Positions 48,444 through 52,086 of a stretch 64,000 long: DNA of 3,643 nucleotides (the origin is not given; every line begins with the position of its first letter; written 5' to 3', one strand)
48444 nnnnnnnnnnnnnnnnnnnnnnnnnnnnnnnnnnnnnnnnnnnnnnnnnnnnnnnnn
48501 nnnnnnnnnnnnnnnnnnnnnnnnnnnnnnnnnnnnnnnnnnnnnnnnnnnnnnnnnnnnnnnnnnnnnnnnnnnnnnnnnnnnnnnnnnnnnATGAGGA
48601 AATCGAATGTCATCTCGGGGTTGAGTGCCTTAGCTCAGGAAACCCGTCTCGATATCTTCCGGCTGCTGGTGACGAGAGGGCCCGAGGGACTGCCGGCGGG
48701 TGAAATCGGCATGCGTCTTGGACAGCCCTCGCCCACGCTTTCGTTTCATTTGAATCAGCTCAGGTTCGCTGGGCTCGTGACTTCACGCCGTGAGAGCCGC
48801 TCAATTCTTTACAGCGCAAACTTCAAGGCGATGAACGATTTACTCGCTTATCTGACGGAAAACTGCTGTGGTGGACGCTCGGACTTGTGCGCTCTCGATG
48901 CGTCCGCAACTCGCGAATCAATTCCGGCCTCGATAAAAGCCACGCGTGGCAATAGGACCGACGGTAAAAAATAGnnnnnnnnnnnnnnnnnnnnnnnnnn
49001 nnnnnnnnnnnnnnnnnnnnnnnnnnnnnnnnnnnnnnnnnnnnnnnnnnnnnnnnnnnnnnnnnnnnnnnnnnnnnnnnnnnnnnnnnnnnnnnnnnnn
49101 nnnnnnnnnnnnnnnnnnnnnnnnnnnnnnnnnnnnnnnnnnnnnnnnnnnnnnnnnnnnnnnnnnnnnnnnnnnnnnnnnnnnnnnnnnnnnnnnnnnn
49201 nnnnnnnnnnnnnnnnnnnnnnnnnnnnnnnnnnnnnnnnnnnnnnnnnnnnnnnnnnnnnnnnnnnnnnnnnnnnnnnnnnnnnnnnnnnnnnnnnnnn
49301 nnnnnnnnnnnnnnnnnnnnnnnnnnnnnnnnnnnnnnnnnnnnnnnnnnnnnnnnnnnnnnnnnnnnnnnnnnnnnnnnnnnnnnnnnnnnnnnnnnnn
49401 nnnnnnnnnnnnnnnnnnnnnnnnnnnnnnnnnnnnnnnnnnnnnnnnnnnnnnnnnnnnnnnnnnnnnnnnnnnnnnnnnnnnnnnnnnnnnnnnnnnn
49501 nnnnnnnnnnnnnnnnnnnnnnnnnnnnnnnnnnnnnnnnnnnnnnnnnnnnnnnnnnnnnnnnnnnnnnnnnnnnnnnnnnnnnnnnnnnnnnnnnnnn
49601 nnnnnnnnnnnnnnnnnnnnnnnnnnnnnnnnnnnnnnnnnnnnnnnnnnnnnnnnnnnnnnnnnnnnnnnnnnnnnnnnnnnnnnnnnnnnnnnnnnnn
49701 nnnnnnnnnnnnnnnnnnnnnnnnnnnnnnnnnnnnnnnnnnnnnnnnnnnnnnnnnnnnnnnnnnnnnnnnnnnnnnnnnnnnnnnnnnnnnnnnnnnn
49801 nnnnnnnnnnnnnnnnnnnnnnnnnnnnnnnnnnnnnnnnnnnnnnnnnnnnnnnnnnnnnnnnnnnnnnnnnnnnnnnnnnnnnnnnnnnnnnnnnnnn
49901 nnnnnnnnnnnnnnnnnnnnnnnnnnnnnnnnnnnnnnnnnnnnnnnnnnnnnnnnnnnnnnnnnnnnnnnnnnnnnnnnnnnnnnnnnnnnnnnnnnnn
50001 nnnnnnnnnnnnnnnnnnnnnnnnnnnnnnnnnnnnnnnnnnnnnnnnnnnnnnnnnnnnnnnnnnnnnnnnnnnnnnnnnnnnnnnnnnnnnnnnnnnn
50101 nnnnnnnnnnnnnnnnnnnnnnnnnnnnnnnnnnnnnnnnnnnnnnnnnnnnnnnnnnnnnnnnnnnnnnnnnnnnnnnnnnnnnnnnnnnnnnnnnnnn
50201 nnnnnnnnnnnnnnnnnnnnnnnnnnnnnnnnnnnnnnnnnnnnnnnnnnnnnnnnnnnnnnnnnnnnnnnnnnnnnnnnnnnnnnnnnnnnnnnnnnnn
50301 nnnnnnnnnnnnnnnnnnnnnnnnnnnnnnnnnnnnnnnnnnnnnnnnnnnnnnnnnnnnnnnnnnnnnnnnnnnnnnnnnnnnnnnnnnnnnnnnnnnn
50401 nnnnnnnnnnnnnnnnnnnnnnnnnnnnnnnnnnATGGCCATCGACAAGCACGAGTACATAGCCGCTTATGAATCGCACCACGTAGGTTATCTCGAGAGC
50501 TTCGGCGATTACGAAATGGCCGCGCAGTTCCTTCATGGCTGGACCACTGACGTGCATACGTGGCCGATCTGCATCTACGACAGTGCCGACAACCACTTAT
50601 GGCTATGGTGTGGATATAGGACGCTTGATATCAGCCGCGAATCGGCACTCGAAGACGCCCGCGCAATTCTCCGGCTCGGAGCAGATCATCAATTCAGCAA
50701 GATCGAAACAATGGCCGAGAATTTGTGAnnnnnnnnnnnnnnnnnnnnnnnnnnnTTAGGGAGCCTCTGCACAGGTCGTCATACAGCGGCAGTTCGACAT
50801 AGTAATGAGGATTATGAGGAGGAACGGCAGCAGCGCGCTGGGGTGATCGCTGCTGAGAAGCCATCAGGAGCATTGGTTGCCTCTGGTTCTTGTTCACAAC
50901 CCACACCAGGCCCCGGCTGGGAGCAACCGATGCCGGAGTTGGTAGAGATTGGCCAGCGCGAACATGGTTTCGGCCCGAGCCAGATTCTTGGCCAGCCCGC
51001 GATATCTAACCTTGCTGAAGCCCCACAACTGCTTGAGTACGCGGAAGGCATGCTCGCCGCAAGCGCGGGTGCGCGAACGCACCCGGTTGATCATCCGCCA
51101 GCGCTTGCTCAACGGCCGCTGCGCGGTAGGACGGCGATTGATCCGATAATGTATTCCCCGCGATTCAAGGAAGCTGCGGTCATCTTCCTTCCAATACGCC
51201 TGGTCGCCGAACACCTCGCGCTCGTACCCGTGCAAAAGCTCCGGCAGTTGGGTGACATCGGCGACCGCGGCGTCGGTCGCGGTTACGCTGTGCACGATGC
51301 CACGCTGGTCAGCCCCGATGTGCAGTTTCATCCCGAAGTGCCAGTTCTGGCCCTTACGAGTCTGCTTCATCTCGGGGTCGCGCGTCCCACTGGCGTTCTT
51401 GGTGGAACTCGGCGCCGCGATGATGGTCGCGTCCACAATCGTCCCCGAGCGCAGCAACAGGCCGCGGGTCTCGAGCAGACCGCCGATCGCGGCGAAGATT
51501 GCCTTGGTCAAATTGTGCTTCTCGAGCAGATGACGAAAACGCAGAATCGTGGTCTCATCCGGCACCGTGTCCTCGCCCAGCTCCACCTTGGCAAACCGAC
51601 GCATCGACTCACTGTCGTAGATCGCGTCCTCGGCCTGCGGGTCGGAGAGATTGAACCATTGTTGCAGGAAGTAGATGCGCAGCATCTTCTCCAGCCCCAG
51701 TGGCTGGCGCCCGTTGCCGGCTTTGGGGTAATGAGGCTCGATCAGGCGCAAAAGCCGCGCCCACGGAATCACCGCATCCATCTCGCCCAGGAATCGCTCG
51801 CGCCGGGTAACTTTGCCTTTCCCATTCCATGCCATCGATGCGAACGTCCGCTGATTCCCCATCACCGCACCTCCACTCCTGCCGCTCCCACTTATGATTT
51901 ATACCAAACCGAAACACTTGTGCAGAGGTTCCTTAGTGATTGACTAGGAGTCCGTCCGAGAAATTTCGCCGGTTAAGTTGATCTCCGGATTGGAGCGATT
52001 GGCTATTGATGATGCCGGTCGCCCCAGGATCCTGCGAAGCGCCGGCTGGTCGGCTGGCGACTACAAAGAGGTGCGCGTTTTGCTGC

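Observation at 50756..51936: Intact IS5-family element with perfect TTAG target duplication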

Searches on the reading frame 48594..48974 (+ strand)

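Call 4: search_protein_families(library=pfam, proteins=[window:48594-48974:+])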
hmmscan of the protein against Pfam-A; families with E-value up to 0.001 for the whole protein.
window:48594-48974:+ (126 aa): 2 families
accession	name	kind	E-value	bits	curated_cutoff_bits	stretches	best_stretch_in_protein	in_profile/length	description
PF12840.13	HTH_20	-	6.5e-13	48.9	27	1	13-65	1-51/51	Helix-turn-helix domain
PF01022.26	HTH_5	-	2.1e-05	24.8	22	1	16-64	2-47/47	Bacterial regulatory protein, arsR family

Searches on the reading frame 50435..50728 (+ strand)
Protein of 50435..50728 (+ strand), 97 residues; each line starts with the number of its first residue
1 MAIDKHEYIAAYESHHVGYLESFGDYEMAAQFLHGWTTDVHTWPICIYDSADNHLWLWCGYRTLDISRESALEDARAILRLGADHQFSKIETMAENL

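Call 4: search_protein_families(library=pfam, proteins=[window:50435-50728:+])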
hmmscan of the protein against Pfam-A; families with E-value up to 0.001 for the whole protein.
window:50435-50728:+ (97 aa): 0 families

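Call 19: find_encoding_contigs(protein=window:50435-50728:+, flank=5000, max_places=10)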
Protein window:50435-50728:+ (97 aa): 1 contig read that carries it; 1 place shown.
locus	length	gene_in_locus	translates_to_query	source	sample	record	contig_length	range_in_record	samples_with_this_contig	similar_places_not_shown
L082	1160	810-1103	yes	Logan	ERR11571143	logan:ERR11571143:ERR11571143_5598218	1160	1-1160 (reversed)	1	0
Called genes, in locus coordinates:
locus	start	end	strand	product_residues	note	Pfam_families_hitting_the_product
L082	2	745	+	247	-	?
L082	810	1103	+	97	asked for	-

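Call 21: search_protein_families(library=ncbifam, proteins=[window:50435-50728:+])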
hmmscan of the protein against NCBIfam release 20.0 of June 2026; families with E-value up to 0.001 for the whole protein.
window:50435-50728:+ (97 aa): 0 families

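Call 24: find_homologous_proteins(query=window:50435-50728:+, max_evalue=0.00001)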
Query window:50435-50728:+ (97 aa): 82 proteins with E <= 0.00001 among 82 candidates.
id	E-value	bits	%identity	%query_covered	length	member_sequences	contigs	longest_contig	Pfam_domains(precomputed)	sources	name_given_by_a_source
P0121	1.1e-61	223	100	100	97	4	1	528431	-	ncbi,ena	-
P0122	1.4e-48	181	80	100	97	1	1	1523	-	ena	-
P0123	1.1e-47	178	79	100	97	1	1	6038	-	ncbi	-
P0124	2.8e-47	177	75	100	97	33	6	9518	-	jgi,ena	jgi:hypothetical protein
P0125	5.0e-46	173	79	100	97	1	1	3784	-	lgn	-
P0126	5.1e-46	173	78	100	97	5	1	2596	-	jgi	jgi:hypothetical protein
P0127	1.6e-45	171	75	100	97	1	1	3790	-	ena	-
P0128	2.0e-45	171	72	100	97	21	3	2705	-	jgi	jgi:hypothetical protein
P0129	3.9e-45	170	75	100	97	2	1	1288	-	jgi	jgi:hypothetical protein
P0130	4.6e-45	170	72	100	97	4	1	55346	-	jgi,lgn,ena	-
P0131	6.0e-45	169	75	100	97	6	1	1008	-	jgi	jgi:hypothetical protein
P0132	1.8e-44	168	74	100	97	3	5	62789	-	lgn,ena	-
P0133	4.0e-44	167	76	100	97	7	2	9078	-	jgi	jgi:hypothetical protein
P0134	7.6e-44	166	73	100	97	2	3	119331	-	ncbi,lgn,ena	-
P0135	9.1e-44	165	73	98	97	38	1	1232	-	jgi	jgi:hypothetical protein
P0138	1.3e-43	165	76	93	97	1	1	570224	-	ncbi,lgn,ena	-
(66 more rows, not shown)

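Call 27: find_encoding_contigs(protein=P0138, flank=5000, max_places=3)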
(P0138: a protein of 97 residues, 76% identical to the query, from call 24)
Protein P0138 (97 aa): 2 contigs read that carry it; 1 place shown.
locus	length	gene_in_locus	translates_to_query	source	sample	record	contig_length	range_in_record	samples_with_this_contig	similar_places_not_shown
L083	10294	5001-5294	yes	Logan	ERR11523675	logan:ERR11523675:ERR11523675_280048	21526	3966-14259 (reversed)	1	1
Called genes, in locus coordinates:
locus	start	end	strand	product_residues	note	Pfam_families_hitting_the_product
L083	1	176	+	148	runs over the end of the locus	-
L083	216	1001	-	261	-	PF00106:adh_short, PF08659:KR (weak), PF23441:SDR (weak), PF13561:adh_short_C2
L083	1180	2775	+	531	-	PF11794:HpaB_N, PF03241:HpaB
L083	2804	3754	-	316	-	-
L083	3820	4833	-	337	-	PF00296:Bac_luciferase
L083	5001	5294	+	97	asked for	-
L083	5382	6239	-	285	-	PF08450:SGL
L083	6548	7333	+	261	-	PF00378:ECH_1, PF16113:ECH_2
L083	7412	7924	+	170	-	PF06146:PsiE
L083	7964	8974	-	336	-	PF06739:SBBP (faint), PF24684:Vgb_lyase (faint), PF25021:TEN_NHL (faint), PF01436:NHL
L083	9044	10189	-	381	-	PF01717:Meth_synt_2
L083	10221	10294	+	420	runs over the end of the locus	PF08028:Acyl-CoA_dh_2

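Call 28: find_encoding_contigs(protein=P0134, flank=5000, max_places=3)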
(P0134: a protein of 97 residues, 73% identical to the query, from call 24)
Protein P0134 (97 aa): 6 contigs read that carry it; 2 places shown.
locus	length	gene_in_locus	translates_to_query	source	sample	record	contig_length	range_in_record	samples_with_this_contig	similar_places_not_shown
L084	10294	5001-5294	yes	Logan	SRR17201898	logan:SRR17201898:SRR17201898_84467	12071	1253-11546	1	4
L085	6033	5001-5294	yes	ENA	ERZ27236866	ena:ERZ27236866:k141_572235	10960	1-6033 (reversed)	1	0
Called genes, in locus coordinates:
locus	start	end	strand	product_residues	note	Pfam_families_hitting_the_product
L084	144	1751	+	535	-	PF11794:HpaB_N, PF03241:HpaB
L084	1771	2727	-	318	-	-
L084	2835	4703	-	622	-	PF01594:AI-2E_transport, PF02310:B12-binding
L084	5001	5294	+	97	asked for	-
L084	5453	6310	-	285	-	PF08450:SGL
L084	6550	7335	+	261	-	PF00378:ECH_1, PF16113:ECH_2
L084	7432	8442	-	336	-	PF08450:SGL (faint), PF06739:SBBP (faint), PF25021:TEN_NHL (faint), PF01436:NHL (weak)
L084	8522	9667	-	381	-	PF01717:Meth_synt_2 (faint)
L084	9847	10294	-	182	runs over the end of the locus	PF01475:FUR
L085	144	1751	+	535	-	PF11794:HpaB_N, PF03241:HpaB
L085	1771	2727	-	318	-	-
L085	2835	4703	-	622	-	PF01594:AI-2E_transport, PF02310:B12-binding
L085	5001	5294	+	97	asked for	-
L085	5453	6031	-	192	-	?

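Call 29: find_encoding_contigs(protein=P0132, flank=5000, max_places=3)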
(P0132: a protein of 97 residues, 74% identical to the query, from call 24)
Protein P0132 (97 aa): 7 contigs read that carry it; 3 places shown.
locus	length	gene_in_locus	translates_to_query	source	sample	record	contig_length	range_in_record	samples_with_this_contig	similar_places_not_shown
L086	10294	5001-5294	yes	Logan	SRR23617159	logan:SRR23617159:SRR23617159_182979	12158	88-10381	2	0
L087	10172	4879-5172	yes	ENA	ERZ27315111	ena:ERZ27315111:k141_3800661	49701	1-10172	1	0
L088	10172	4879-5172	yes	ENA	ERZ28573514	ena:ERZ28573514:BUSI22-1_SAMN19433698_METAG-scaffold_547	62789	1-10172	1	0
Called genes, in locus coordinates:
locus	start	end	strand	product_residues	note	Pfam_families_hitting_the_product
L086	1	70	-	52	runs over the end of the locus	?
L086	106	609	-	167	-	PF00106:adh_short, PF08659:KR (weak), PF13561:adh_short_C2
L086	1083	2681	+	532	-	PF11794:HpaB_N, PF03241:HpaB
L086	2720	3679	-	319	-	-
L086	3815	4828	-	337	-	PF00296:Bac_luciferase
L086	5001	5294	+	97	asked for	-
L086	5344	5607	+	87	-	-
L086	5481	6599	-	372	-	PF00296:Bac_luciferase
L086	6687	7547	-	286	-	PF08450:SGL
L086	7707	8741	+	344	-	PF00378:ECH_1, PF16113:ECH_2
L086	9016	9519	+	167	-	PF06146:PsiE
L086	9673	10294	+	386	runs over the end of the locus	PF00144:Beta-lactamase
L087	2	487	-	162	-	?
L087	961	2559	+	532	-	PF11794:HpaB_N, PF03241:HpaB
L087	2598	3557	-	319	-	-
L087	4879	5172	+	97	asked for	-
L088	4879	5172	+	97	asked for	-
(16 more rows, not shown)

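Call 42: find_encoding_contigs(protein=P0203, flank=6000, max_places=4)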
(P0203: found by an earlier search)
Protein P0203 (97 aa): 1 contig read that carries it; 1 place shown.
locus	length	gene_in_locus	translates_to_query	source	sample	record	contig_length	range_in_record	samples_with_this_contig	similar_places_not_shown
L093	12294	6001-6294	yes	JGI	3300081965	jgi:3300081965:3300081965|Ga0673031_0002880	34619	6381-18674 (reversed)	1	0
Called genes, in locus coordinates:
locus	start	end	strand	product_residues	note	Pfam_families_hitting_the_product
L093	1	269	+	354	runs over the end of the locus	PF08028:Acyl-CoA_dh_2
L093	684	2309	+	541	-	PF13372:Alginate_exp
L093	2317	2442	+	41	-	-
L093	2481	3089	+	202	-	PF13489:Methyltransf_23, PF05175:MTS (weak), PF24675:NpmA (weak), PF13649:Methyltransf_25, PF13847:Methyltransf_31, PF08241:Methyltransf_11, PF08242:Methyltransf_12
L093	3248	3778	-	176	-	PF00903:Glyoxalase, PF13669:Glyoxalase_4 (faint)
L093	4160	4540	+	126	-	PF12840:HTH_20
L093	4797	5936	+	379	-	PF01758:SBF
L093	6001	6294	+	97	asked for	-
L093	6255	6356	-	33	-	-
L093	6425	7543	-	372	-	PF00296:Bac_luciferase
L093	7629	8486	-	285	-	PF08450:SGL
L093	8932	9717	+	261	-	PF00378:ECH_1, PF16113:ECH_2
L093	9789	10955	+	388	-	PF00144:Beta-lactamase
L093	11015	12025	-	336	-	PF06739:SBBP (faint), PF08450:SGL (faint), PF25021:TEN_NHL (faint), PF24684:Vgb_lyase (faint), PF01436:NHL (weak)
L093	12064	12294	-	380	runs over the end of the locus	PF01717:Meth_synt_2 (weak)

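Call 52: find_encoding_contigs(protein=P0221, flank=3000, max_places=4)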
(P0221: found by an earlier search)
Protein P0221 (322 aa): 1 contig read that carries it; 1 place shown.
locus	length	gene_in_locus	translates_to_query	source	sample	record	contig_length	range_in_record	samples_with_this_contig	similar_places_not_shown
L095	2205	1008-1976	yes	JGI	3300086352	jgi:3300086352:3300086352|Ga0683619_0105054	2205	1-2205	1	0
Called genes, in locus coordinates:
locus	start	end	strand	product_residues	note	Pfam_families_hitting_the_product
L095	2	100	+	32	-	?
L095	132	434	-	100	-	-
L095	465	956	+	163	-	PF00109:ketoacyl-synt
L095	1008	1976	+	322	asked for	PF05598:DUF772, PF01609:DDE_Tnp_1, PF13612:DDE_Tnp_1_3 (weak)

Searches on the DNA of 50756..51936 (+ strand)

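Call 9: search_dna_similar(query=window:50756-51936:+, collection=plasmids, mode=near, max_rows=20)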
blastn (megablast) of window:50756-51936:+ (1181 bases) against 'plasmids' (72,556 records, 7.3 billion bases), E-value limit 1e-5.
No match.

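Call 11: search_dna_similar(query=window:50756-51936:+, collection=plasmids, mode=distant, max_rows=25)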
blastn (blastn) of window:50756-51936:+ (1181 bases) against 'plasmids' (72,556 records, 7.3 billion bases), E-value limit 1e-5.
In 3 record(s) the limit of 40 matching pieces per record was reached: places in those records are undercounted.
Records with a match: 1022; places in all: 2292; records where one place covers at least 80% of the query: 0.
Best place of each record, by identity: 60-80% 1022.
By first word of the organism name: Klebsiella 589; Pseudomonas 134; Ralstonia 101; Xanthomonas 54; Burkholderia 23; Cupriavidus 15; Raoultella 14; Paraburkholderia 11; Escherichia 9; Enterobacter 7; and 35 more.
By predicted mobility (MOB-suite, as given by PLSDB): conjugative 672; non-mobilizable 207; mobilizable 143.
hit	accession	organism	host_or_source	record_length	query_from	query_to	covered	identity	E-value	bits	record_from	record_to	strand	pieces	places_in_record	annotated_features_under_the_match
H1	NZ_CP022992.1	Paraburkholderia aromaticivorans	-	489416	188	1061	54%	68.1%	1e-26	193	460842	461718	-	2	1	IS5 family transposase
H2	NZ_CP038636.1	Cupriavidus oxalaticus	whole organism,sewage sludge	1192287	186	1053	53%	69.4%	5e-37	224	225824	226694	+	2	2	none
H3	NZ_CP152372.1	Burkholderia ambifaria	Atractylodes lancea,rhizosphere microbe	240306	449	1056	51%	68.1%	9e-40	172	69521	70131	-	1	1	IS5 family transposase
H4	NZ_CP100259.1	Burkholderia glumae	cell culture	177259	448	1056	52%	67.6%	1e-38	168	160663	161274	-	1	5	IS5 family transposase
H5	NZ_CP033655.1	Burkholderia glumae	bacterial cell,diseased rice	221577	448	1056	52%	67.6%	1e-38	168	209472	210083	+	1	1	IS5 family transposase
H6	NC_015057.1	Granulicella tundricola MP5ACTX9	-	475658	448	1050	51%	68.1%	2e-42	181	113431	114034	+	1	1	none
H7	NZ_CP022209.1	Burkholderia gladioli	Environment,environmental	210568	448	1056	52%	67.4%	5e-37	164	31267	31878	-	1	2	IS5 family transposase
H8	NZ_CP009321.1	Burkholderia gladioli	Plant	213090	448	1056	52%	67.4%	5e-37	164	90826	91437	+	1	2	IS5 family transposase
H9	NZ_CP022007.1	Burkholderia gladioli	cell culture,gladiolus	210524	448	1056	52%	67.4%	5e-37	164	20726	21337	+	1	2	IS5 family transposase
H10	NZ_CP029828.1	Burkholderia sp. JP2-270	sigle cell,rice rhizosphere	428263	448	1056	52%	66.8%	4e-32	148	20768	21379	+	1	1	IS5 family transposase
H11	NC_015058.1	Granulicella tundricola MP5ACTX9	-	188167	448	1050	51%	67.3%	4e-38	168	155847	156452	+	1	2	IS5 family transposase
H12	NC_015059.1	Granulicella tundricola MP5ACTX9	-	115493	448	1050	51%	66.9%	3e-33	150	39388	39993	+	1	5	IS5 family transposase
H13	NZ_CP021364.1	Acidovorax carolinensis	-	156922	230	1026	47%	71.0%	2e-47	265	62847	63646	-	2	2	IS5 family transposase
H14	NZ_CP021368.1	Acidovorax carolinensis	-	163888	230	1026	47%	71.0%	2e-47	265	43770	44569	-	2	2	IS5 family transposase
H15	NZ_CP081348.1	Pseudomonas aeruginosa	Homo sapiens,cell culture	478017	494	1068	49%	67.6%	1e-45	193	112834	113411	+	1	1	IS5 family transposase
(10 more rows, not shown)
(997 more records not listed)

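Call 44: search_dna_similar(query=window:50756-51936:-, collection=ecoli_genomes, mode=distant, max_rows=5)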
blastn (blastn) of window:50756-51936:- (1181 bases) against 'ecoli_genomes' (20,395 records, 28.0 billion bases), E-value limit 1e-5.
Records with a match: 8; places in all: 8; records where one place covers at least 80% of the query: 0.
Genomes with a match: 8 of 5426; with a place that covers at least 80% of the query: 0. Places per genome that has any: lowest 1, median 1, highest 1. On chromosomes: 1 places; on plasmids: 7.
Best place of each record, by identity: 60-80% 8.
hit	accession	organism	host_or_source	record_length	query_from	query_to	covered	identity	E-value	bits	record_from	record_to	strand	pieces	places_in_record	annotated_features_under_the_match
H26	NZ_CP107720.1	Escherichia coli strain 2021CK-01361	Homo sapiens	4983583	470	709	20%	69.6%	2e-17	100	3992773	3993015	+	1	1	IS5-like element ISPpu21 family transposase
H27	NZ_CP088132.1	Escherichia coli strain 81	Homo sapiens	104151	470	577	9%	73.1%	1e-6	65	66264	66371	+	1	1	IS5-like element ISPst7 family transposase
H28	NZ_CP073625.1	Escherichia coli strain AW1.7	meat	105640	470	577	9%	73.1%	1e-6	65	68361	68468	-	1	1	IS5-like element ISPst7 family transposase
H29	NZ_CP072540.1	Escherichia coli O128ac:H12 strain AW1.7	Cattle slaughter plant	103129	470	577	9%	73.1%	1e-6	65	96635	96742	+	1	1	IS5-like element ISPst7 family transposase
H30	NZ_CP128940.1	Escherichia coli strain TUM9754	missing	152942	470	577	9%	73.1%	1e-6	65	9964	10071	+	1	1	IS5-like element ISPst7 family transposase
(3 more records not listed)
